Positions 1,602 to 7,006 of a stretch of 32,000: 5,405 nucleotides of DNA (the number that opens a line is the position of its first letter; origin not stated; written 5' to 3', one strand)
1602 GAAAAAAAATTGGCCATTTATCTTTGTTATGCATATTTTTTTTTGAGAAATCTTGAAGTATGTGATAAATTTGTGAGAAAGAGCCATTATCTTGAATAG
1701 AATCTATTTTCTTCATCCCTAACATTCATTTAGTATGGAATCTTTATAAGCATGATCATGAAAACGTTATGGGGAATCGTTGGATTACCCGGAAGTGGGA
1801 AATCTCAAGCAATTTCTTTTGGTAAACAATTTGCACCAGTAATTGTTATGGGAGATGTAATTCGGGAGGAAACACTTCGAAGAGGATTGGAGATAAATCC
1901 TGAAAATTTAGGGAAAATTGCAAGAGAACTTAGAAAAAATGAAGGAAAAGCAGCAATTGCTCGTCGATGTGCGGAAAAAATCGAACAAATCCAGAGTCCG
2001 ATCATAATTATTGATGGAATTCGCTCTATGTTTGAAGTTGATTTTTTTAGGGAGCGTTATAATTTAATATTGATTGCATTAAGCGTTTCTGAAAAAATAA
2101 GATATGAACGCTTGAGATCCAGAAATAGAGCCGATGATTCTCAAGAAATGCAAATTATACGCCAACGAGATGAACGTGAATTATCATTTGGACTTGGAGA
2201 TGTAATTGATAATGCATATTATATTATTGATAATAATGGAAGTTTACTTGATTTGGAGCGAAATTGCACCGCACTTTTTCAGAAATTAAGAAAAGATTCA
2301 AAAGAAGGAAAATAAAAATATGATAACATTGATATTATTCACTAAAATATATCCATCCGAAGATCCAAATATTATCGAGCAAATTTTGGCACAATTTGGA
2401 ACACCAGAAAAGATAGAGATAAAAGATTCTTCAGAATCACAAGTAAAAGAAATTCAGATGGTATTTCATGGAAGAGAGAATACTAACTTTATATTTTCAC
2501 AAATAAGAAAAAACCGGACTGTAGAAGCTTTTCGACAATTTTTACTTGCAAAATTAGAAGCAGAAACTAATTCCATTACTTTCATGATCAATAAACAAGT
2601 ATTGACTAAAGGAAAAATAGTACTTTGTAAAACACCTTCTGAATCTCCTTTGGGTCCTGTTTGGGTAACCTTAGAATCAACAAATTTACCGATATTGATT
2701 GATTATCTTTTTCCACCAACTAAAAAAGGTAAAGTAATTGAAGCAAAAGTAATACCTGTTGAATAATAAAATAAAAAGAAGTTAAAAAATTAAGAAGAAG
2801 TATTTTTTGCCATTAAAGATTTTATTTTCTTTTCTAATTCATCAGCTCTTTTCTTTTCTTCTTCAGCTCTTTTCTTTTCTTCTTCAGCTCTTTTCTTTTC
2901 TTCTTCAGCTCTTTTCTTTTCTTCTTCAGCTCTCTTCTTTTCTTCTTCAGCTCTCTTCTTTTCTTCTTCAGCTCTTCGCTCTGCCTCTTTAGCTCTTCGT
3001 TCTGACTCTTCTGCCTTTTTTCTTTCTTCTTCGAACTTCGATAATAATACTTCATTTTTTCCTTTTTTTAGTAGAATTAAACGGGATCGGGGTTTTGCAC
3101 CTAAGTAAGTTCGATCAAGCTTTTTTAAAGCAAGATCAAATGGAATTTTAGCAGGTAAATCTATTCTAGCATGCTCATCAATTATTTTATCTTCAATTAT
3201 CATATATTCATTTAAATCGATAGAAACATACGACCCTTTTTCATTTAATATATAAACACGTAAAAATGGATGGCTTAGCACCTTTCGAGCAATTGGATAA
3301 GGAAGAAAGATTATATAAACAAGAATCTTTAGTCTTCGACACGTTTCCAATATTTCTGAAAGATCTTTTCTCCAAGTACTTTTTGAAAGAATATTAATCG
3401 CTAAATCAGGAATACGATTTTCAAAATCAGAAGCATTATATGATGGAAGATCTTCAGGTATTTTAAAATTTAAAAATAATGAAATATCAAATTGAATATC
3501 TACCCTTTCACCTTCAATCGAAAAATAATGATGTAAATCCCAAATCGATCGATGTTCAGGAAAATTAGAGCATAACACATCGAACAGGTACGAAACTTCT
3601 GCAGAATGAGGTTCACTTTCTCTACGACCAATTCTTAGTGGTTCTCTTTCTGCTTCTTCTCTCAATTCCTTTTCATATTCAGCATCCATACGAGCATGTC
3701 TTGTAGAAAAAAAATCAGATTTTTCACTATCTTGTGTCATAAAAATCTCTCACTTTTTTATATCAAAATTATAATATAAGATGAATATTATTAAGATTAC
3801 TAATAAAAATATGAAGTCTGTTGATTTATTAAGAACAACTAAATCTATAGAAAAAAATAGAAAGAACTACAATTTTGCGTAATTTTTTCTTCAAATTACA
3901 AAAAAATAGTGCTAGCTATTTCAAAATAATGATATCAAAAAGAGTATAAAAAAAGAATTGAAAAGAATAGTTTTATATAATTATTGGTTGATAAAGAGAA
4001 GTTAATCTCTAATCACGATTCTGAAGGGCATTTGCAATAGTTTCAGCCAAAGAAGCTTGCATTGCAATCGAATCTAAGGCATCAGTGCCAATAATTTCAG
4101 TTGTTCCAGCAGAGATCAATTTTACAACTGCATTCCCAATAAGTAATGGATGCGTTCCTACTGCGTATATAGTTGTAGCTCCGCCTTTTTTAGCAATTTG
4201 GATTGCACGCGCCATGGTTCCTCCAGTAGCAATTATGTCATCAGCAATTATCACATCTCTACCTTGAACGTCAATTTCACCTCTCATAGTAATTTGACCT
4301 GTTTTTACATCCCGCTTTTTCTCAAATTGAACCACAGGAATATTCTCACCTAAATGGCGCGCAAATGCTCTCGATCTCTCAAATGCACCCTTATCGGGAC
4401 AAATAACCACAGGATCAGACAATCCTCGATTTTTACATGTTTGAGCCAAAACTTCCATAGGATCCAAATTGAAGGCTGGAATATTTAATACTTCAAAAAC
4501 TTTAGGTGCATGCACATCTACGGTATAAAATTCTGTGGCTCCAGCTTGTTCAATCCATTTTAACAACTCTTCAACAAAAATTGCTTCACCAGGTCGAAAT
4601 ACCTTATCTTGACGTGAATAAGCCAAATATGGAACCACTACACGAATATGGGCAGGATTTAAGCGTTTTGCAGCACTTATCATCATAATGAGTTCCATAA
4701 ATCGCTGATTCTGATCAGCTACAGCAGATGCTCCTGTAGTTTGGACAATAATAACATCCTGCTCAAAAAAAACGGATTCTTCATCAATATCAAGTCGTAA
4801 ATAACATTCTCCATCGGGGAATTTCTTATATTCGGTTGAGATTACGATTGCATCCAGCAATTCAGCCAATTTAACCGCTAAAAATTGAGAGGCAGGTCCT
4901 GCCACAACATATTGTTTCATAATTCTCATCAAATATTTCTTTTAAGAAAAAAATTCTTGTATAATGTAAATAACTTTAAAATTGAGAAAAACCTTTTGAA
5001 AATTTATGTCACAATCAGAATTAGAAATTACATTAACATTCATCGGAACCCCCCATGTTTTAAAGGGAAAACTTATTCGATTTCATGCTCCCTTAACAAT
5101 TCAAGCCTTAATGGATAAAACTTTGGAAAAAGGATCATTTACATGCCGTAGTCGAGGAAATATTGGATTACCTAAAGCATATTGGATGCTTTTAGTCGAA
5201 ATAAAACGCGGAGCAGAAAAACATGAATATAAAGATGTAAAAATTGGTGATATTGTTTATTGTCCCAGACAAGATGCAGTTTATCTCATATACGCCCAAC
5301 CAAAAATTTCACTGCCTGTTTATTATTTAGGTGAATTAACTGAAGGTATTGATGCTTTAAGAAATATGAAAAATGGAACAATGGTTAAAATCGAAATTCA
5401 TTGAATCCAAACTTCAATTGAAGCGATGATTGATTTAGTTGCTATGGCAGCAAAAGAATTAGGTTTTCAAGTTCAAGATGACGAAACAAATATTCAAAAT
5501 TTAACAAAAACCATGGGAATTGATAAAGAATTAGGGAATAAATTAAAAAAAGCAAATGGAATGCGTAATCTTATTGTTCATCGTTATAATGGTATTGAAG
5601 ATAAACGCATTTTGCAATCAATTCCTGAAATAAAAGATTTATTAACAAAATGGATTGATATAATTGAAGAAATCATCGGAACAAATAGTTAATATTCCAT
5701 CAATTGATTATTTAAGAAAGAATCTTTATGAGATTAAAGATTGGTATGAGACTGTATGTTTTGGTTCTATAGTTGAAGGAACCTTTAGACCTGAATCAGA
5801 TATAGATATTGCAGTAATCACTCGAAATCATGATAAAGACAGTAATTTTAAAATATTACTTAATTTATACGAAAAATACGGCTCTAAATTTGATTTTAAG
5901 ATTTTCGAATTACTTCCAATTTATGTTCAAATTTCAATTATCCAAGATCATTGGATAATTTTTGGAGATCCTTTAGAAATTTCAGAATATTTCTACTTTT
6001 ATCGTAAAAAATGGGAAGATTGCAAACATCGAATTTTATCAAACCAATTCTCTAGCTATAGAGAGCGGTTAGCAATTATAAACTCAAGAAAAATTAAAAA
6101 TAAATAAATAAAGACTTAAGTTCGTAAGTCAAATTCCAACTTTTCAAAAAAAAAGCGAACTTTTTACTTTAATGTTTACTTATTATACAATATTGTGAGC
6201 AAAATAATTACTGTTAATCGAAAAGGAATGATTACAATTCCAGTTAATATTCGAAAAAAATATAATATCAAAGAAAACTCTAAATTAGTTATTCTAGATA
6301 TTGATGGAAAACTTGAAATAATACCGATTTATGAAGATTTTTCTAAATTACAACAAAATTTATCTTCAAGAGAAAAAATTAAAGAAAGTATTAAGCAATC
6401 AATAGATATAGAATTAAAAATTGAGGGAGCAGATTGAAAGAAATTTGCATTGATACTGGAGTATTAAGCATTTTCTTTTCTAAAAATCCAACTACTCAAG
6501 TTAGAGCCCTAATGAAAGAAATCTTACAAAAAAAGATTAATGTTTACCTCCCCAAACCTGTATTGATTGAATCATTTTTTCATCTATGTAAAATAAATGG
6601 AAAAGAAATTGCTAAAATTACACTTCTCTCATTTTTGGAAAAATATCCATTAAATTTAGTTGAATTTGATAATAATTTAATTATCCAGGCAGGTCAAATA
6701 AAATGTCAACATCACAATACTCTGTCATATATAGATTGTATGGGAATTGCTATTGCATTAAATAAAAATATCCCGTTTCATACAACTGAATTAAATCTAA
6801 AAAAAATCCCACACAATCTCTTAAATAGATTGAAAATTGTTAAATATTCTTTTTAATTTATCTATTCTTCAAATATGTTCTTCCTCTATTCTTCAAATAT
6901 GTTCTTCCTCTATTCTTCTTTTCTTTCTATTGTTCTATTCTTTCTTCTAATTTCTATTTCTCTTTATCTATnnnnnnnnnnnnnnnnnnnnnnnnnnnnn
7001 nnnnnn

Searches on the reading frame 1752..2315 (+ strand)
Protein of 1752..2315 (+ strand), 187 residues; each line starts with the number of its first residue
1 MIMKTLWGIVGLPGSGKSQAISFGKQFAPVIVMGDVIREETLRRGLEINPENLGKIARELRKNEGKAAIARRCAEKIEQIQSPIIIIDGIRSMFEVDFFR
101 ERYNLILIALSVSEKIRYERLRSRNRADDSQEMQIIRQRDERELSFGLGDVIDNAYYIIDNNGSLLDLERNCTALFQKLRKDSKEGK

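Call 72: search_protein_families(library=pfam, proteins=[window:1752-2315:+], max_evalue=0.001)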
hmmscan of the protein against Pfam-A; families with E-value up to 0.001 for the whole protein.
window:1752-2315:+ (187 aa): 3 families
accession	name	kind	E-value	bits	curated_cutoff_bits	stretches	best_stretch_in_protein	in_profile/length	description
PF13207.12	AAA_17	-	1.5e-12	48.4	27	1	10-132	1-133/136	AAA domain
PF13238.12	AAA_18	-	2.1e-10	41.6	29.4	1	9-131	3-122/128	AAA domain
PF13671.12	AAA_33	-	2.1e-05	25.3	27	1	7-132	2-130/143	AAA domain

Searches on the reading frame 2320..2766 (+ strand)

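Call 72: search_protein_families(library=pfam, proteins=[window:2320-2766:+], max_evalue=0.001)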
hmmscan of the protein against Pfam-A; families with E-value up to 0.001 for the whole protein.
window:2320-2766:+ (148 aa): 1 family
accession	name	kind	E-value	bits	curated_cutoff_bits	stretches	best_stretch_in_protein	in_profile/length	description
PF01877.22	RNA_binding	-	4.4e-05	24.2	26.9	1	8-104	6-109/120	RNA binding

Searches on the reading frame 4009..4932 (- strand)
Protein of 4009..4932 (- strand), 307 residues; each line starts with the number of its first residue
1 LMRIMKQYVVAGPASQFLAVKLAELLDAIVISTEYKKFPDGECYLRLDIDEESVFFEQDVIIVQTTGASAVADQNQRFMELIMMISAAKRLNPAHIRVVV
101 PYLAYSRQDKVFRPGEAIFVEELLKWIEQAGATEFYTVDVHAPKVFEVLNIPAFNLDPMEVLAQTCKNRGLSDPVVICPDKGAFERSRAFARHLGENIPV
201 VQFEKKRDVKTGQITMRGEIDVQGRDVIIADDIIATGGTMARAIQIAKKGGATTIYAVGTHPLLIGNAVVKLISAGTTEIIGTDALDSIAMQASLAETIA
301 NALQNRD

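Call 21: search_protein_families(library=pfam, proteins=[window:4009-4932:-], max_evalue=0.01)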
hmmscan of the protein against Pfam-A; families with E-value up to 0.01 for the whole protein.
window:4009-4932:- (307 aa): 4 families
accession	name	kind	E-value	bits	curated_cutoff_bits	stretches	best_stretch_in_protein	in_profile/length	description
PF13793.12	Pribosyltran_N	-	2.2e-23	82.8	25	1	9-131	3-117/117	N-terminal domain of ribose phosphate pyrophosphokinase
PF00156.33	Pribosyltran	-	2.7e-16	59.7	26.3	1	147-255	4-118/158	Phosphoribosyl transferase domain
PF14572.12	Pribosyl_synth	-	1.7e-07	31.8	27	1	221-287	80-146/184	Phosphoribosyl synthetase-associated domain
PF14681.12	UPRTase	-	0.003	17.5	27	1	199-252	92-148/206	Uracil phosphoribosyltransferase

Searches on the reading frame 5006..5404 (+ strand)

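Call 21: search_protein_families(library=pfam, proteins=[window:5006-5404:+], max_evalue=0.01)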
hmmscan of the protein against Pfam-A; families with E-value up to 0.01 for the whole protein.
window:5006-5404:+ (132 aa): 2 families
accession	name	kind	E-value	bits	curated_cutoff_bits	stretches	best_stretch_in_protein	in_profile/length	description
PF18050.6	Cyclophil_like2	-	0.00012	22.5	22.7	1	72-130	52-115/115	Cyclophilin-like family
PF04126.18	Cyclophil_like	-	0.0072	16.6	27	0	67-130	50-120/120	Cyclophilin-like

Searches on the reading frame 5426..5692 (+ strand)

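Call 21: search_protein_families(library=pfam, proteins=[window:5426-5692:+], max_evalue=0.01)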
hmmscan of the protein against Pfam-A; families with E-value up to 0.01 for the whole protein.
window:5426-5692:+ (88 aa): 1 family
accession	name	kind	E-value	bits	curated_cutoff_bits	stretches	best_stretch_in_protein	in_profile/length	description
PF01934.22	HepT-like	-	4.7e-12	46.1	23.5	1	1-69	41-110/120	Ribonuclease HepT-like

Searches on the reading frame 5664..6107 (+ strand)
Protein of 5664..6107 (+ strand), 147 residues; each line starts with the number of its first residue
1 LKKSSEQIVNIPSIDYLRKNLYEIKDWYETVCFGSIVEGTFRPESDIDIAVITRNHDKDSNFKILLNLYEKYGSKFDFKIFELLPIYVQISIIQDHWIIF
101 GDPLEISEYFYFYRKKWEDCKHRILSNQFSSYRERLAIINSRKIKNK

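Call 21: search_protein_families(library=pfam, proteins=[window:5664-6107:+], max_evalue=0.01)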
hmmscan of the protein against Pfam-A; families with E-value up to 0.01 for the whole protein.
window:5664-6107:+ (147 aa): 3 families
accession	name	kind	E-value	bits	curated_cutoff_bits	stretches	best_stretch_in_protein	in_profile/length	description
PF18765.7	Polbeta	-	3e-11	43.8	26.9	1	31-100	17-88/93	Polymerase beta, Nucleotidyltransferase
PF01909.29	NTP_transf_2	-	2.6e-09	37.8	21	1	27-89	14-70/93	Nucleotidyltransferase domain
PF22600.2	MTPAP-like_central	-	0.00058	20.4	27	1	15-67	27-82/139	Poly(A) RNA polymerase, mitochondrial-like, central palm domain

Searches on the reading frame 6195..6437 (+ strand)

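Call 21: search_protein_families(library=pfam, proteins=[window:6195-6437:+], max_evalue=0.01)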
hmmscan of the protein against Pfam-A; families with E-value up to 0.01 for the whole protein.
window:6195-6437:+ (80 aa): 1 family
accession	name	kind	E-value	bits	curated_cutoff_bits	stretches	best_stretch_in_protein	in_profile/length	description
PF04014.23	MazE_antitoxin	-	1e-09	38.6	24.7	1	5-45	2-43/48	Antidote-toxin recognition MazE, bacterial antitoxin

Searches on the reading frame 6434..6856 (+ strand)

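Call 21: search_protein_families(library=pfam, proteins=[window:6434-6856:+], max_evalue=0.01)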
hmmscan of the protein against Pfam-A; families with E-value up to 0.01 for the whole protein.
window:6434-6856:+ (140 aa): 1 family
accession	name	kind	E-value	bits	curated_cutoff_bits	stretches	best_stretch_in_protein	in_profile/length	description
PF01850.27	PIN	-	1.2e-10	42.5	23.6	1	4-125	1-117/120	PIN domain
